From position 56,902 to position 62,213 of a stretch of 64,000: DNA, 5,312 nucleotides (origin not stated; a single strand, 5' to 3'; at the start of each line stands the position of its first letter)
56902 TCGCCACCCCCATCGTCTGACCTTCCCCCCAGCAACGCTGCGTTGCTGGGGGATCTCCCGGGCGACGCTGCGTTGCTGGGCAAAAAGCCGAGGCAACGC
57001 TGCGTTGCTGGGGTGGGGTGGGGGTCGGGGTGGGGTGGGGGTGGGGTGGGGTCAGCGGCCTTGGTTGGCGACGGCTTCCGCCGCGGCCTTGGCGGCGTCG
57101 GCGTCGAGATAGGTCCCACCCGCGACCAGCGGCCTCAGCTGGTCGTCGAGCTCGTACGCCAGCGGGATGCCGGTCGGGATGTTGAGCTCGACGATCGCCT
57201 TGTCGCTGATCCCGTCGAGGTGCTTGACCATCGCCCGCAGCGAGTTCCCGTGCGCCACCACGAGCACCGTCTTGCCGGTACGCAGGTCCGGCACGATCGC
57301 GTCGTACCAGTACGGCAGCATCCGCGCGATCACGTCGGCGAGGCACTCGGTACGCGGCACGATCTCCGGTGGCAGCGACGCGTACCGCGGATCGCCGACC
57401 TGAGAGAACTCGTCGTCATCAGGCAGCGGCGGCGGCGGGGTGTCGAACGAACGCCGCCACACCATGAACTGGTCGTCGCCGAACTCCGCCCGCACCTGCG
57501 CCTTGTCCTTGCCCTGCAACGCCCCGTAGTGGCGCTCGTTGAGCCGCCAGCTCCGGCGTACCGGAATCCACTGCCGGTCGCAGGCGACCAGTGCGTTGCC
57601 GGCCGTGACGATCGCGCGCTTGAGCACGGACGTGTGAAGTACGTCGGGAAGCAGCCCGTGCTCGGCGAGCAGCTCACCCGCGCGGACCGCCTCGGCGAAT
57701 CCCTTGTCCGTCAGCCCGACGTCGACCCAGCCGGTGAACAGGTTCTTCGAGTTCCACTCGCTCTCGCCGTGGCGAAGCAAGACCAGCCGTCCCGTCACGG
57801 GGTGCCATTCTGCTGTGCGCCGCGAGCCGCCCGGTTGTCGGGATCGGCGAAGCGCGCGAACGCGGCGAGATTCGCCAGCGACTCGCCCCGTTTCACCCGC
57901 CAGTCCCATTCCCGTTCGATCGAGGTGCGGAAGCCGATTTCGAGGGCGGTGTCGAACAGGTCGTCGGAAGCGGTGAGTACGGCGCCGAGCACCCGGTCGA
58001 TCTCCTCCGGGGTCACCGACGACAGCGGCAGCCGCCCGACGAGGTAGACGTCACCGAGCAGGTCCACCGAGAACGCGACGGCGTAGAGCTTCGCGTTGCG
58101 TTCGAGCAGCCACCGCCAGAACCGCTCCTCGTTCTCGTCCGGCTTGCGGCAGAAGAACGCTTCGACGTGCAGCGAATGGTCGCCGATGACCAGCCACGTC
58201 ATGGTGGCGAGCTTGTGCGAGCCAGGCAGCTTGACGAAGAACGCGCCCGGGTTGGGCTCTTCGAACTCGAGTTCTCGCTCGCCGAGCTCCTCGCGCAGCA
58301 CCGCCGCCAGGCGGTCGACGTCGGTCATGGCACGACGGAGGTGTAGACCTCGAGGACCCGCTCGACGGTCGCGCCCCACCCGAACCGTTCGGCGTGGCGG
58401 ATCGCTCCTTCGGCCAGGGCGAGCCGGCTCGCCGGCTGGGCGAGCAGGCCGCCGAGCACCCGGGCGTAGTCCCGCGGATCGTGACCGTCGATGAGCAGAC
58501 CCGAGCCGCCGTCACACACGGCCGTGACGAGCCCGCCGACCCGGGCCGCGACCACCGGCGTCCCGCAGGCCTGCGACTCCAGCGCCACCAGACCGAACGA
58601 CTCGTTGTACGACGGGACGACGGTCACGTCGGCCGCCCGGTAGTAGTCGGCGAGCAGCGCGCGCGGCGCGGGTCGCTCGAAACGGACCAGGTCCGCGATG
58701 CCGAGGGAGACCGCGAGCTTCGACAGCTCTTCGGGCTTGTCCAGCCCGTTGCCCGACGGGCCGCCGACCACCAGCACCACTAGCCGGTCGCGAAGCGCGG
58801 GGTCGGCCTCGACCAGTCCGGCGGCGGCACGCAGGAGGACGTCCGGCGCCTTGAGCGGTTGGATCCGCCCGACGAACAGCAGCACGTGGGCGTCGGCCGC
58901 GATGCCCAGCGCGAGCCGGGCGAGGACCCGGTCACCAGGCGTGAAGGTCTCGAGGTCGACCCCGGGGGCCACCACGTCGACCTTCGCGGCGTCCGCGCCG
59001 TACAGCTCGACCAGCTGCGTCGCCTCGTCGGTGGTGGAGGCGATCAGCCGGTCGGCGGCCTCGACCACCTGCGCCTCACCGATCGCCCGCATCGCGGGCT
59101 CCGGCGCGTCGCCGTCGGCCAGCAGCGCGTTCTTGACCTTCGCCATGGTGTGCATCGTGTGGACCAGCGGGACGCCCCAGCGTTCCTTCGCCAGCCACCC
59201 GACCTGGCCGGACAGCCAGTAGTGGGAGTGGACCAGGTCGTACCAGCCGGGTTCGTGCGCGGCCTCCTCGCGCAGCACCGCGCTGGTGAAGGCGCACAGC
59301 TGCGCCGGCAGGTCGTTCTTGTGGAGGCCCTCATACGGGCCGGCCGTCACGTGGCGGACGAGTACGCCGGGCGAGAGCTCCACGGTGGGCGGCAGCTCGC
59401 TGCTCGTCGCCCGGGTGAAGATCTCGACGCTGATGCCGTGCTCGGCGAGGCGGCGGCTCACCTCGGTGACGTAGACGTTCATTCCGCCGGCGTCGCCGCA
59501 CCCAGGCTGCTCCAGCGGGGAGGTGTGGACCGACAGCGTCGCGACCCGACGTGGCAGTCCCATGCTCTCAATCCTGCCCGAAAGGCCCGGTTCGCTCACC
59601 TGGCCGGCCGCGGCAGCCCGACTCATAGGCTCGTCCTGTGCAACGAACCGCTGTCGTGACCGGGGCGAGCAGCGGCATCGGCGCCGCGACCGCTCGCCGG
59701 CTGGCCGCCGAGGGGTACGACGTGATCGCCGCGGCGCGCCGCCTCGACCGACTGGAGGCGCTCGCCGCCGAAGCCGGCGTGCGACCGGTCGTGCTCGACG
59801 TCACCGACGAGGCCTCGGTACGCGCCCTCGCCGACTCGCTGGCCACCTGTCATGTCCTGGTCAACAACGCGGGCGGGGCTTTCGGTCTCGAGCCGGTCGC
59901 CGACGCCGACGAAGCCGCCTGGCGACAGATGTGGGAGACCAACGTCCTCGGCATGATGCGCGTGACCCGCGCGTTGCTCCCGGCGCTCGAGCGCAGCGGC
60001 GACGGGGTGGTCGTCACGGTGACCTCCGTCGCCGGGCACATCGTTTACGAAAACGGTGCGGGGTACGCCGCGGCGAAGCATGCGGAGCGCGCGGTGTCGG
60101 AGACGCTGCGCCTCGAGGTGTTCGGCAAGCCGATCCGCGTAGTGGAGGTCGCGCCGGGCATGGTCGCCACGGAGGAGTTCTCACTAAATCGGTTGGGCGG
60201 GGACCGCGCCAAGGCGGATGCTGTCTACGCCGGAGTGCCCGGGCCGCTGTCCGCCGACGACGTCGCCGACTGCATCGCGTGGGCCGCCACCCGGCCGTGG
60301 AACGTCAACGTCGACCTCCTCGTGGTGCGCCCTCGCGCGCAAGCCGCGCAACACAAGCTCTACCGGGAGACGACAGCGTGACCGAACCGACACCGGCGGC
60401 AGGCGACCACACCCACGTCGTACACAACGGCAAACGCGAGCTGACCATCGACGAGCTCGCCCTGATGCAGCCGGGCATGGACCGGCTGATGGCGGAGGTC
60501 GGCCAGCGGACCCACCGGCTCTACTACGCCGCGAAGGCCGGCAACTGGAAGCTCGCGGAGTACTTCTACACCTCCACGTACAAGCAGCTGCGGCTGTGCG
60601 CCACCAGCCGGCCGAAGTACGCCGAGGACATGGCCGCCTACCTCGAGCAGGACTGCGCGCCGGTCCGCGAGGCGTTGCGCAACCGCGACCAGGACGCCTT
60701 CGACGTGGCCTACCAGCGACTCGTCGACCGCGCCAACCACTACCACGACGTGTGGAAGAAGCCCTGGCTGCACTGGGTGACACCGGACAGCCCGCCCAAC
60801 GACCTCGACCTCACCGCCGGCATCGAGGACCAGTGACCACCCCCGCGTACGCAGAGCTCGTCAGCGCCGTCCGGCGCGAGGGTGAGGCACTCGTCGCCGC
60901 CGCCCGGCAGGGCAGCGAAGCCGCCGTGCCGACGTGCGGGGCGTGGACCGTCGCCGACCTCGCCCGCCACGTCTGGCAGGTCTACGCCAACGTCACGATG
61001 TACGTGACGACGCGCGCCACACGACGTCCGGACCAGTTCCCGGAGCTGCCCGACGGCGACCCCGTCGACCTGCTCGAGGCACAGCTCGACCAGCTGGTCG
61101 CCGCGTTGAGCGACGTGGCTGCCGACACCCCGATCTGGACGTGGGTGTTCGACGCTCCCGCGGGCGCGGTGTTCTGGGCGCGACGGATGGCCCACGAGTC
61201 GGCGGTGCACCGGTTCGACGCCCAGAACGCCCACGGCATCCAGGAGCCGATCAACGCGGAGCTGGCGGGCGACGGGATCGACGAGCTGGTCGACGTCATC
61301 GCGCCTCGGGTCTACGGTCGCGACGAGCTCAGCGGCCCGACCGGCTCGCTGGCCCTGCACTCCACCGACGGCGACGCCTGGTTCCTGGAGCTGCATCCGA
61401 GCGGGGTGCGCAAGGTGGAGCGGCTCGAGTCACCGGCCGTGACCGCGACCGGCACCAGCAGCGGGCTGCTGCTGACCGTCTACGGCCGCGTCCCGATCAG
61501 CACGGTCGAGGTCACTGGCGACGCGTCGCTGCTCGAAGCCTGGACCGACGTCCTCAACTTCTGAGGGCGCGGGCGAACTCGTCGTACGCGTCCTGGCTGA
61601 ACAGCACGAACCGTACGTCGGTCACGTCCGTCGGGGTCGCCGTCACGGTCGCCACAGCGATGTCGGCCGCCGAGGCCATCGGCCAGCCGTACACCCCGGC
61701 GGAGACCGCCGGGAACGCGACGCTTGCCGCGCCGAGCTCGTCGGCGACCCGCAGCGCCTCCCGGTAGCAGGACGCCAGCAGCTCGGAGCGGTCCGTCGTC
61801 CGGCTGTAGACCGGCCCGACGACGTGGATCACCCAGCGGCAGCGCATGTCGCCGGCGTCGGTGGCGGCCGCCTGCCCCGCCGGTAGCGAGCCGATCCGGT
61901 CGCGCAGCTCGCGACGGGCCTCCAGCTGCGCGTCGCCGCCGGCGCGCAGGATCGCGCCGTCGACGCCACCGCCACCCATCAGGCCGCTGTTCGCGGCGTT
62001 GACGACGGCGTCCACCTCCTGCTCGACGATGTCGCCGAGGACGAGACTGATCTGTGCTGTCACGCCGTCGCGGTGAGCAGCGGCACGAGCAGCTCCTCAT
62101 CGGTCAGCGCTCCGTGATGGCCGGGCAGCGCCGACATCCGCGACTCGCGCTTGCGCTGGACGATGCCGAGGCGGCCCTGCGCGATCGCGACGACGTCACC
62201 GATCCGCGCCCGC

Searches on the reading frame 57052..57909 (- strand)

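Call 24: search_protein_families(library=pfam, proteins=[window:57052-57909:-], max_evalue=0.0001)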
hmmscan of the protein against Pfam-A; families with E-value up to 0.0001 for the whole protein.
window:57052-57909:- (285 aa): 1 family
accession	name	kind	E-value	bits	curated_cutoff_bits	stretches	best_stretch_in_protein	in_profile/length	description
PF00300.27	His_Phos_1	-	1.6e-31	109.9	21.7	2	42-161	1-115/194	Histidine phosphatase superfamily (branch 1)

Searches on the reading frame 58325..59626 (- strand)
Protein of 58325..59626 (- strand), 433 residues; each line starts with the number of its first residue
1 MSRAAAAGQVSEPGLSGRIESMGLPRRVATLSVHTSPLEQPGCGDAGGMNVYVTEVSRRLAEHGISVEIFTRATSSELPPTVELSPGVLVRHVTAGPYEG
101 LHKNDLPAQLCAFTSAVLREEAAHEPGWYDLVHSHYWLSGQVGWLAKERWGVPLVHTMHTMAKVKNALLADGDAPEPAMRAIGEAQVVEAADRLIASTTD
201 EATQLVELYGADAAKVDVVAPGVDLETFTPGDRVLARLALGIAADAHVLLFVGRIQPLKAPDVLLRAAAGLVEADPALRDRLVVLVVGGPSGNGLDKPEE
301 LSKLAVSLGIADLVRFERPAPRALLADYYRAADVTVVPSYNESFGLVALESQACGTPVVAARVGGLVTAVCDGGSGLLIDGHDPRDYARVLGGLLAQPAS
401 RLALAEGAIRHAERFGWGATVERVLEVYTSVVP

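Call 25: search_protein_families(library=pfam, proteins=[window:58325-59626:-], max_evalue=0.0001)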
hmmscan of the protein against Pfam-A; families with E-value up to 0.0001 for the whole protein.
window:58325-59626:- (433 aa): 5 families
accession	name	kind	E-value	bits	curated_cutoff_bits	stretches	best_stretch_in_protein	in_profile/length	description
PF00534.26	Glycos_transf_1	-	2.2e-32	112.4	26.4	1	240-409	9-170/172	Glycosyl transferases group 1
PF13579.12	Glyco_trans_4_4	-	3.6e-32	112.3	29.7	1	47-222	1-158/158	Glycosyl transferase 4-like domain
PF13439.12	Glyco_transf_4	-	6.7e-29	101.5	28.5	1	47-226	2-169/170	Glycosyltransferase Family 4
PF13692.12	Glyco_trans_1_4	-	4.7e-27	95.4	27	1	247-396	2-141/142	Glycosyl transferases group 1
PF20706.3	GT4-conflict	-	8.8e-18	64.9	26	1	47-368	12-318/385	Family 4 Glycosyltransferase in conflict systems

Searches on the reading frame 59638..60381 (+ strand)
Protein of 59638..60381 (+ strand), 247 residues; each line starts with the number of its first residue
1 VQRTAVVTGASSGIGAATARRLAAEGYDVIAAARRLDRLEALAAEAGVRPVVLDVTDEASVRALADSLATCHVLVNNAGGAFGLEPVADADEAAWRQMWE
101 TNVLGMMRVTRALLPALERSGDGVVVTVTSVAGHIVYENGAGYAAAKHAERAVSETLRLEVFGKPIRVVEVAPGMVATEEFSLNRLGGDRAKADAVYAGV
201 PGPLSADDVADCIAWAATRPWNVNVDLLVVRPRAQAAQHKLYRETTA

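Call 25: search_protein_families(library=pfam, proteins=[window:59638-60381:+], max_evalue=0.0001)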
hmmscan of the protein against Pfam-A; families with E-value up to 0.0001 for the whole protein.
window:59638-60381:+ (247 aa): 5 families
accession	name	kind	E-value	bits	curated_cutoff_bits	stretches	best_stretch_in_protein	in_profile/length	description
PF00106.31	adh_short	-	8.9e-45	153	26.6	1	4-179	2-185/195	short chain dehydrogenase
PF13561.12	adh_short_C2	-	9e-33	114.2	27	1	9-216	1-216/236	Enoyl-(Acyl carrier protein) reductase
PF08659.16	KR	-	2e-09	38.1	22.6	1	4-156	2-162/180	KR domain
PF01370.27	Epimerase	-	5.4e-09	36.3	20.9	1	6-114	2-103/240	NAD dependent epimerase/dehydratase family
PF13460.12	NAD_binding_10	-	1.1e-08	35.6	27.2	1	9-180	1-150/184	NAD(P)H-binding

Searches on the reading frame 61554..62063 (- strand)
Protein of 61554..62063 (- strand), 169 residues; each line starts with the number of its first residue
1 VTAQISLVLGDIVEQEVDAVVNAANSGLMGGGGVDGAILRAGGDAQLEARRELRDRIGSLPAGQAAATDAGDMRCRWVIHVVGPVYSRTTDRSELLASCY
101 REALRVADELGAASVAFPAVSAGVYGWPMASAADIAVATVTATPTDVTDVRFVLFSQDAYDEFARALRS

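Call 25: search_protein_families(library=pfam, proteins=[window:61554-62063:-], max_evalue=0.0001)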
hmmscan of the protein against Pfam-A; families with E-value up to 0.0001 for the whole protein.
window:61554-62063:- (169 aa): 1 family
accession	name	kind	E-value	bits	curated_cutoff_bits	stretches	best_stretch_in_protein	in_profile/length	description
PF01661.27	Macro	-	5e-38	130.1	22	1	21-136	1-118/118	Macro domain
